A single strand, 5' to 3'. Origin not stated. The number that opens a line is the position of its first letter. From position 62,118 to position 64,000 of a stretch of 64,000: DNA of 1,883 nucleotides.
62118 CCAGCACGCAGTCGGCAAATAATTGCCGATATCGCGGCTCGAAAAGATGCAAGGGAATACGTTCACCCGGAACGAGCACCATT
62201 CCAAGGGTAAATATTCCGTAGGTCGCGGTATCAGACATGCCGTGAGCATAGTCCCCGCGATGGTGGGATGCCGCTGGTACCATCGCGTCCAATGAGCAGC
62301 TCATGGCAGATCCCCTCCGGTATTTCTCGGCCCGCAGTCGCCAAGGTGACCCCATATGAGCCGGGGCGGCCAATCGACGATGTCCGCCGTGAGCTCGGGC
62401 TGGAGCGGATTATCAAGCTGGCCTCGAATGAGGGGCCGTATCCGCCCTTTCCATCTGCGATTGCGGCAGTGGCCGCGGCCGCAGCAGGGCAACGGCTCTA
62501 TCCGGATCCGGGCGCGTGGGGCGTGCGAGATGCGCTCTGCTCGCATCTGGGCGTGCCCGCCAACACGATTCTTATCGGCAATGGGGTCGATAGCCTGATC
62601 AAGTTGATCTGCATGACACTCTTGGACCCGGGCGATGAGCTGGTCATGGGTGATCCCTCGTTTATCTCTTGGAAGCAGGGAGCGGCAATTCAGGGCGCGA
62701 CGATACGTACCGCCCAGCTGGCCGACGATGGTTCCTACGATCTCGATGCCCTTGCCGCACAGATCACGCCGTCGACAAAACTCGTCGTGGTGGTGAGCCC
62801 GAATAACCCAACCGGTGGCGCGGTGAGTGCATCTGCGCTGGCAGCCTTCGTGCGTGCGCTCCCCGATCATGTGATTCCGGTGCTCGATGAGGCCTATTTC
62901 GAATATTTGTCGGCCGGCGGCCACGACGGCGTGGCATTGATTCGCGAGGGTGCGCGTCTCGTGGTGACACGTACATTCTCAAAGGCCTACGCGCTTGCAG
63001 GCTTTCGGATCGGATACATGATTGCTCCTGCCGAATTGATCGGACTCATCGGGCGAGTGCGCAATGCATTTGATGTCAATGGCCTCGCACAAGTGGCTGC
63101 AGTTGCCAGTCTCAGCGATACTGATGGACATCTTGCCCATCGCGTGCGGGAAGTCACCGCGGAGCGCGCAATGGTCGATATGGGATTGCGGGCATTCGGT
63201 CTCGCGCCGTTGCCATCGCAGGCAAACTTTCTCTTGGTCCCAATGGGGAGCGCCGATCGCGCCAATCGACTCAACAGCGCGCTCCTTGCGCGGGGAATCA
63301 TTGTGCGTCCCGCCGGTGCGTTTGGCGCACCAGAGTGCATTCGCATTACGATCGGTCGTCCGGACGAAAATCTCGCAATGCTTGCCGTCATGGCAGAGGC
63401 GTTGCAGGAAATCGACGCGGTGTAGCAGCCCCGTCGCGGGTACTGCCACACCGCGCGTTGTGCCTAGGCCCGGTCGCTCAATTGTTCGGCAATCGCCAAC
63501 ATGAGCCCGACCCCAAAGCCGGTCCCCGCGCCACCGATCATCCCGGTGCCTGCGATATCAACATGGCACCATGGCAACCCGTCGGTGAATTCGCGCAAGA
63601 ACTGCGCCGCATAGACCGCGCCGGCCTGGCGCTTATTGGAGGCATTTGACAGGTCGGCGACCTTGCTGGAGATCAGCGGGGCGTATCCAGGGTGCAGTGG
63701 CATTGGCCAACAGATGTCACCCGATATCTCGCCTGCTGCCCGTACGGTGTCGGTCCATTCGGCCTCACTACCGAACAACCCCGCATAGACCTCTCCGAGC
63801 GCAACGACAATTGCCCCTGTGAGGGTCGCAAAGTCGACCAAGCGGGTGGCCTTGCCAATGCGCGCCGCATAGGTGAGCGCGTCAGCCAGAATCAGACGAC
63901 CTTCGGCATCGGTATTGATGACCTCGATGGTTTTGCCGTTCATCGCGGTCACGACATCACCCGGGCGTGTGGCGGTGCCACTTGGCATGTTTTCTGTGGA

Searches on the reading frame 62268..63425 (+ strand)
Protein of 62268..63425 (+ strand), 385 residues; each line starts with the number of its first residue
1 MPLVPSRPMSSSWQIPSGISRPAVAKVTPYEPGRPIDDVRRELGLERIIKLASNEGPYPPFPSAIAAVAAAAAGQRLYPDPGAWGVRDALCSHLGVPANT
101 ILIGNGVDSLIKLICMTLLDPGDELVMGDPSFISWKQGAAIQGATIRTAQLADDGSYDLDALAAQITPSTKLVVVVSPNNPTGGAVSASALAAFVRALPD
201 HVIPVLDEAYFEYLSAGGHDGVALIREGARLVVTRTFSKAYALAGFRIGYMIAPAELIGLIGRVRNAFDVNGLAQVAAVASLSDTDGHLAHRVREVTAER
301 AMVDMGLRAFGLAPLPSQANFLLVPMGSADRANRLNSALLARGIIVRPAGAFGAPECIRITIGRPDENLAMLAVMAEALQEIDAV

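Call 38: find_encoding_contigs(protein=window:62268-63425:+, flank=10000, max_places=2)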
Protein window:62268-63425:+ (385 aa): no gene with exactly this product is on record in the collection.

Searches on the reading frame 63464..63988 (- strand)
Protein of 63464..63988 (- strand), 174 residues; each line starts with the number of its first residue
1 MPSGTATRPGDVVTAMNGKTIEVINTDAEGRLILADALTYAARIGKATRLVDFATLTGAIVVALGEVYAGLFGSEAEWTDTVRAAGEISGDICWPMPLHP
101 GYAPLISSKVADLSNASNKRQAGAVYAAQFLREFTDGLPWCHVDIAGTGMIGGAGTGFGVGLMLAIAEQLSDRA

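Call 42: find_encoding_contigs(protein=window:63464-63988:-, flank=10000, max_places=2)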
Protein window:63464-63988:- (174 aa): no gene with exactly this product is on record in the collection.
